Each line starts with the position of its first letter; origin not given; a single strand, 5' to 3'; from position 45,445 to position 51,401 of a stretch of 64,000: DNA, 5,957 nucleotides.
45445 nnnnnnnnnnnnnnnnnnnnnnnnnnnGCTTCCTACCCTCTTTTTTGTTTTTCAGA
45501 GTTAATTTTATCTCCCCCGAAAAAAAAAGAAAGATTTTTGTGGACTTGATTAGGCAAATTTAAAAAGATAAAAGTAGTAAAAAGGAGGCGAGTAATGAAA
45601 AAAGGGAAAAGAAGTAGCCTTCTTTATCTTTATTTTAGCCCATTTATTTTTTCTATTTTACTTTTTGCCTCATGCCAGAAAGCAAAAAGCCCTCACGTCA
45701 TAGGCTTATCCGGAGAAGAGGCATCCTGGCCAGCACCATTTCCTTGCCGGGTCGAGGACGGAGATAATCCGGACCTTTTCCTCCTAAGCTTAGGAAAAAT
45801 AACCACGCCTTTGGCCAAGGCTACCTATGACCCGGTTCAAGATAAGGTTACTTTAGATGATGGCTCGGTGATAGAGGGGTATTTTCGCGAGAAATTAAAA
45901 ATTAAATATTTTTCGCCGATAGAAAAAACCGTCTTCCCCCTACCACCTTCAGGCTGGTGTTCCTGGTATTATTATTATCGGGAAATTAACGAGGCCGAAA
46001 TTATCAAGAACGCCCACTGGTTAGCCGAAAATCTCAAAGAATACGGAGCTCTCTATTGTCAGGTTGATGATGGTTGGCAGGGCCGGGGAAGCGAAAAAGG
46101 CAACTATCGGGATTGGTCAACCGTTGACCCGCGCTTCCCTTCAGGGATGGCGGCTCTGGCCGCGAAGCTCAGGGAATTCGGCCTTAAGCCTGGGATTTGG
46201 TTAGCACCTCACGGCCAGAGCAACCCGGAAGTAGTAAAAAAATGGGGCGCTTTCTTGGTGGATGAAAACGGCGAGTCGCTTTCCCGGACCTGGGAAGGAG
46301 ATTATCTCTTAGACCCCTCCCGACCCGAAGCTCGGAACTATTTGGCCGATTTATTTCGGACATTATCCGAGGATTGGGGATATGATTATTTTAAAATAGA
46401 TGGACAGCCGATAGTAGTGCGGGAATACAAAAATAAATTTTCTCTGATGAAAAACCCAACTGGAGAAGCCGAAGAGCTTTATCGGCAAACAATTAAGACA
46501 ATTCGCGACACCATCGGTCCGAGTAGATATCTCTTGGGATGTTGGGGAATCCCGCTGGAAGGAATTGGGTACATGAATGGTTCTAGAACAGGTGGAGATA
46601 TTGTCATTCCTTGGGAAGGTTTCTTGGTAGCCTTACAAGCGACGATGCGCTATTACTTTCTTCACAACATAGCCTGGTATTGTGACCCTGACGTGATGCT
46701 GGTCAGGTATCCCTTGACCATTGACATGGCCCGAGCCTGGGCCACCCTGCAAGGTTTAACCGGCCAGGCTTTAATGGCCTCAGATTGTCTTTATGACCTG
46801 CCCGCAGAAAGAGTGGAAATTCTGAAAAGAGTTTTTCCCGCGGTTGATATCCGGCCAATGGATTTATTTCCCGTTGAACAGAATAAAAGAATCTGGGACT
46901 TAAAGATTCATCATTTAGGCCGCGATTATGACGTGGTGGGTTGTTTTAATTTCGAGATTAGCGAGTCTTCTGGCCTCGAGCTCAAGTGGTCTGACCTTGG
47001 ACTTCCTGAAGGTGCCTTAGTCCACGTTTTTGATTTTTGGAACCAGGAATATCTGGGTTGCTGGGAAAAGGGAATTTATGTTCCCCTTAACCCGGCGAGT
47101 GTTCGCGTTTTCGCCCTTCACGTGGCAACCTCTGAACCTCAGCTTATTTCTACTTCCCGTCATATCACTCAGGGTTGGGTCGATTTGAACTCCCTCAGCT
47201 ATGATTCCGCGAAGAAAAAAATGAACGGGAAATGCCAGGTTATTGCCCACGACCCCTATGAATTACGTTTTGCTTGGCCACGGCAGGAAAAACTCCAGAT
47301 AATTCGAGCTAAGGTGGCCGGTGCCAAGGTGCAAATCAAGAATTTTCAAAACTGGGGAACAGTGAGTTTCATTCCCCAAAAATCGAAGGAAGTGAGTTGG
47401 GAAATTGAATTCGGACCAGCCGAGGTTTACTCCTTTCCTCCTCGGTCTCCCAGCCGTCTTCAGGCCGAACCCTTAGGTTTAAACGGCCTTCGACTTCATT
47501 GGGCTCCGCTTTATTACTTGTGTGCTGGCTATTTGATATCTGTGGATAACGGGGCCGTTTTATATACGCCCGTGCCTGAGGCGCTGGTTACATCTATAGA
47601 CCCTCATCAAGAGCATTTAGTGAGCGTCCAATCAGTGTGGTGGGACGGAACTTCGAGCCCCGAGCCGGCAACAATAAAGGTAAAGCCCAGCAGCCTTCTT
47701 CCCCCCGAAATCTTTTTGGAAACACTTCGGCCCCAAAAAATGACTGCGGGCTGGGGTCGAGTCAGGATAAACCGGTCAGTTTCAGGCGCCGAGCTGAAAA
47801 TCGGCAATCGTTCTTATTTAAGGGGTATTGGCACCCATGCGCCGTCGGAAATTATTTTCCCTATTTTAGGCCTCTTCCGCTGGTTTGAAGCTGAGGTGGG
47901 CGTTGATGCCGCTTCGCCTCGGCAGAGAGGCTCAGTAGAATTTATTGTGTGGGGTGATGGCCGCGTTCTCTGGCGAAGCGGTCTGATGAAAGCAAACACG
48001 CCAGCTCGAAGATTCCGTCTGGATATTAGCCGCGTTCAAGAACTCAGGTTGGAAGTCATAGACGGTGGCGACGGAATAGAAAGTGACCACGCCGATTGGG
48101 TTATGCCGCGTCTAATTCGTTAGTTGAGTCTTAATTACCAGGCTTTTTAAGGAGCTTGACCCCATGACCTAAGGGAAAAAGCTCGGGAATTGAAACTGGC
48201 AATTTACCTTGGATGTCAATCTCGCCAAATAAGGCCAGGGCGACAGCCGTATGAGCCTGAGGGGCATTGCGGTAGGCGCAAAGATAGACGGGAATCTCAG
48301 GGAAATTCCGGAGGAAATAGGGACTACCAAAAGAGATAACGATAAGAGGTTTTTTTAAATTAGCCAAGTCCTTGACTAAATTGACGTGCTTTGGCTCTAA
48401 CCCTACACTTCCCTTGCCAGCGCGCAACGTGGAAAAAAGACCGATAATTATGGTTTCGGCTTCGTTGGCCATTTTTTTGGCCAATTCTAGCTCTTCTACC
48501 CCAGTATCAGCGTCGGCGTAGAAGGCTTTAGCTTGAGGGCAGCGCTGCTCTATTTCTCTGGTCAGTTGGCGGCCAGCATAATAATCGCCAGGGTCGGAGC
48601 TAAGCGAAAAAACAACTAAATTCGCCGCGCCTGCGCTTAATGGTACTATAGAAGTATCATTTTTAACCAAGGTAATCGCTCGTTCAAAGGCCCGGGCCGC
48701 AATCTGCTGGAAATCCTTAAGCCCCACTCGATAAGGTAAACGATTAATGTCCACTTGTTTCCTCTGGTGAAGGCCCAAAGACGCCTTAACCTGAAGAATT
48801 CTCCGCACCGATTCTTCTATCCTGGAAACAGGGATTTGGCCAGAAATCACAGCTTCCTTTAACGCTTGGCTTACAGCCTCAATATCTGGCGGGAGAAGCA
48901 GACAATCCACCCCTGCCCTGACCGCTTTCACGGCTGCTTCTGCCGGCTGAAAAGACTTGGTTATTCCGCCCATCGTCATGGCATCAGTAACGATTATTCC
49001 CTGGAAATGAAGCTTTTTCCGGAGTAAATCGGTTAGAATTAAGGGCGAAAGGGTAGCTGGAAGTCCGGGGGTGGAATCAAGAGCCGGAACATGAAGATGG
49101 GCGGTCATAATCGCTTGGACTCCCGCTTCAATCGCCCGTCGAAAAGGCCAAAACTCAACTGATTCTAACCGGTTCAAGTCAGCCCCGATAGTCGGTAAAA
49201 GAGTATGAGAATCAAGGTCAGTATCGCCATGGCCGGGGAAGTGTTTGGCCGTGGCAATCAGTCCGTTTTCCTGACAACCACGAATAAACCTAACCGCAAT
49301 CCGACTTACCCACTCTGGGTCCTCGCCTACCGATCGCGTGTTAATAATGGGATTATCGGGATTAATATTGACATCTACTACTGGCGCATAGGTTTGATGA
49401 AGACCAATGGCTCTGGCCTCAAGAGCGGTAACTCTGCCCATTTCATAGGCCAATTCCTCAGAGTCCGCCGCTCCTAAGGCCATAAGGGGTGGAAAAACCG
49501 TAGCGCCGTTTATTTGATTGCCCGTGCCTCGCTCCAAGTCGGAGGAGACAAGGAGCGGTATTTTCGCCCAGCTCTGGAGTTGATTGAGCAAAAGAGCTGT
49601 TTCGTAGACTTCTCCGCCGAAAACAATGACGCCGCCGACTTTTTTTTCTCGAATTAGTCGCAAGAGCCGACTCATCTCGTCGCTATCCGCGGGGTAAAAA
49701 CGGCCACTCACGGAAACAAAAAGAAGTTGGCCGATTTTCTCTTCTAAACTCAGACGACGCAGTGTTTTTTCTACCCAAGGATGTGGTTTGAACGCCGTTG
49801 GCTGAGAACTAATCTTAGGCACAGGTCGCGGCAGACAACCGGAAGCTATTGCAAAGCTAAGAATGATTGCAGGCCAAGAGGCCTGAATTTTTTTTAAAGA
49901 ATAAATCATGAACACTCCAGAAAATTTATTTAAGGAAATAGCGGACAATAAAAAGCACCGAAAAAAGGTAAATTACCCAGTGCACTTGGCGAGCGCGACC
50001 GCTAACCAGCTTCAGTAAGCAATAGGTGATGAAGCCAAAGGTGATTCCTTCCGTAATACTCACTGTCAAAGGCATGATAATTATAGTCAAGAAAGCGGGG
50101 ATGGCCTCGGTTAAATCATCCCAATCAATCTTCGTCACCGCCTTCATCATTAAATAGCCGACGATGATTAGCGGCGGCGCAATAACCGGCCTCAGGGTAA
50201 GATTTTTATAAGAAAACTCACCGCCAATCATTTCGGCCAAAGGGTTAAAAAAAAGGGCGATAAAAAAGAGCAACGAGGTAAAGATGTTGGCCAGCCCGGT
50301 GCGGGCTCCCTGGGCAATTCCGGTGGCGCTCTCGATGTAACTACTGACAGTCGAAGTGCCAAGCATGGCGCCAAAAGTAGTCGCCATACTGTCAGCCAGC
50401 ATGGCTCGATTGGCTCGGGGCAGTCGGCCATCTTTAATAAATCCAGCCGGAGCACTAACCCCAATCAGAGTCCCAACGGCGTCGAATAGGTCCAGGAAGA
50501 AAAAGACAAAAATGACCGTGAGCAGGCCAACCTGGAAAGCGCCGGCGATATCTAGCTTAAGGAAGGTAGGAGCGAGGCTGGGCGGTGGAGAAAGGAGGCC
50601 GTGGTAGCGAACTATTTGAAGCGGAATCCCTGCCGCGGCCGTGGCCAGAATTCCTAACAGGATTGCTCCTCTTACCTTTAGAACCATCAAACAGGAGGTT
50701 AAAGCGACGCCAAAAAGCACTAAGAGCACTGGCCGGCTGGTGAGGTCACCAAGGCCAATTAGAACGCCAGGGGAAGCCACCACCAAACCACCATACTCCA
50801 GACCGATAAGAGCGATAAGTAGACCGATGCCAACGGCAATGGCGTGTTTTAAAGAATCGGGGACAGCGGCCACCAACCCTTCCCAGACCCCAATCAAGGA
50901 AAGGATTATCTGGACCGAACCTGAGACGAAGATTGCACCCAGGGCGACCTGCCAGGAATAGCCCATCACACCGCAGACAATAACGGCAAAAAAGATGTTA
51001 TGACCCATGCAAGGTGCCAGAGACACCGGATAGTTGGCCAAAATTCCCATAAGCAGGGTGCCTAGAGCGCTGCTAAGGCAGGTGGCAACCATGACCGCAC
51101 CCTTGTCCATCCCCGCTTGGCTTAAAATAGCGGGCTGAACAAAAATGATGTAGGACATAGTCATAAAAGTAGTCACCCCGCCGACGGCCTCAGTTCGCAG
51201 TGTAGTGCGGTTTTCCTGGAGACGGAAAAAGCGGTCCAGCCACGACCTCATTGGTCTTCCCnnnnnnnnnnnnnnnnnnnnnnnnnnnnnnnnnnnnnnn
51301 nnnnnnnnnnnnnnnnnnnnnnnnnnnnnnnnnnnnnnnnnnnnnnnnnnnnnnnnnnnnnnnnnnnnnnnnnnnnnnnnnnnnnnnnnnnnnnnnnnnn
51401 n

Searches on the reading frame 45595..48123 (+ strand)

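Call 23: search_protein_families(library=pfam, proteins=[window:45595-48123:+], max_evalue=0.00001)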
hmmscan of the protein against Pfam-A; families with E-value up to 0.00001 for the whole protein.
window:45595-48123:+ (842 aa): 2 families
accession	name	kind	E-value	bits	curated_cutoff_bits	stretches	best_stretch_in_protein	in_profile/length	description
PF08305.17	NPCBM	-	3.1e-39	134.5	23.9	1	706-840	3-136/137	NPCBM/NEW2 domain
PF02065.24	Melibiase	-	4.3e-11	42.8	27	1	131-278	55-199/347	Melibiase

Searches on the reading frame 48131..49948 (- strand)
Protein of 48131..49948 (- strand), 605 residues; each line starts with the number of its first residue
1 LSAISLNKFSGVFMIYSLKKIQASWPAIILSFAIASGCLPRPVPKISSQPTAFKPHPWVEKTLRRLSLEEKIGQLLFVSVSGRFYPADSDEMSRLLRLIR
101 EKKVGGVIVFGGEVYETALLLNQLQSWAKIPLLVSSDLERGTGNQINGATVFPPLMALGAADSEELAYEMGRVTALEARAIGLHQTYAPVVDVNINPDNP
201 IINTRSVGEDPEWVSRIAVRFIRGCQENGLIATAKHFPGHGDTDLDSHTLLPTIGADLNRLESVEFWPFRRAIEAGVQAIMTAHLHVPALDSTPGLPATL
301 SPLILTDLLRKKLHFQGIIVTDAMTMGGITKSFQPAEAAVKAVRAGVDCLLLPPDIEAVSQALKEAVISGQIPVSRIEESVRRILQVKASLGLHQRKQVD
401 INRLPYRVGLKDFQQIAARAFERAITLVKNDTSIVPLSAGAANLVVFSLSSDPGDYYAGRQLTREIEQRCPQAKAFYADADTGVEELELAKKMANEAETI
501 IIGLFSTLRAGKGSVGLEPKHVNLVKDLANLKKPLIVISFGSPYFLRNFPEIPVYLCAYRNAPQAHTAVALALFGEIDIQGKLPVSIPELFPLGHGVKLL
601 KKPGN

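Call 23: search_protein_families(library=pfam, proteins=[window:48131-49948:-], max_evalue=0.00001)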
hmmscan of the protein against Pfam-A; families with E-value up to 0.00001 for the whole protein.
window:48131-49948:- (605 aa): 2 families
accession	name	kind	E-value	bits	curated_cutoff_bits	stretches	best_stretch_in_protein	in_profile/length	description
PF00933.27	Glyco_hydro_3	-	4.5e-94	315.9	27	1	68-387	2-316/316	Glycosyl hydrolase family 3 N terminal domain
PF01915.27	Glyco_hydro_3_C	-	1.3e-11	45.2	31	1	425-589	1-171/200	Glycosyl hydrolase family 3 C-terminal domain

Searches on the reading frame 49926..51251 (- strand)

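Call 23: search_protein_families(library=pfam, proteins=[window:49926-51251:-], max_evalue=0.00001)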
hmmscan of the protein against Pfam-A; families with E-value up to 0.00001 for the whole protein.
window:49926-51251:- (441 aa): 1 family
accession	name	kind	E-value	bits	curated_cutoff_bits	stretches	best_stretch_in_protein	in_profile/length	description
PF00860.26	Xan_ur_permease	-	6.9e-37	127.5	27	1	21-402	3-386/389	Permease family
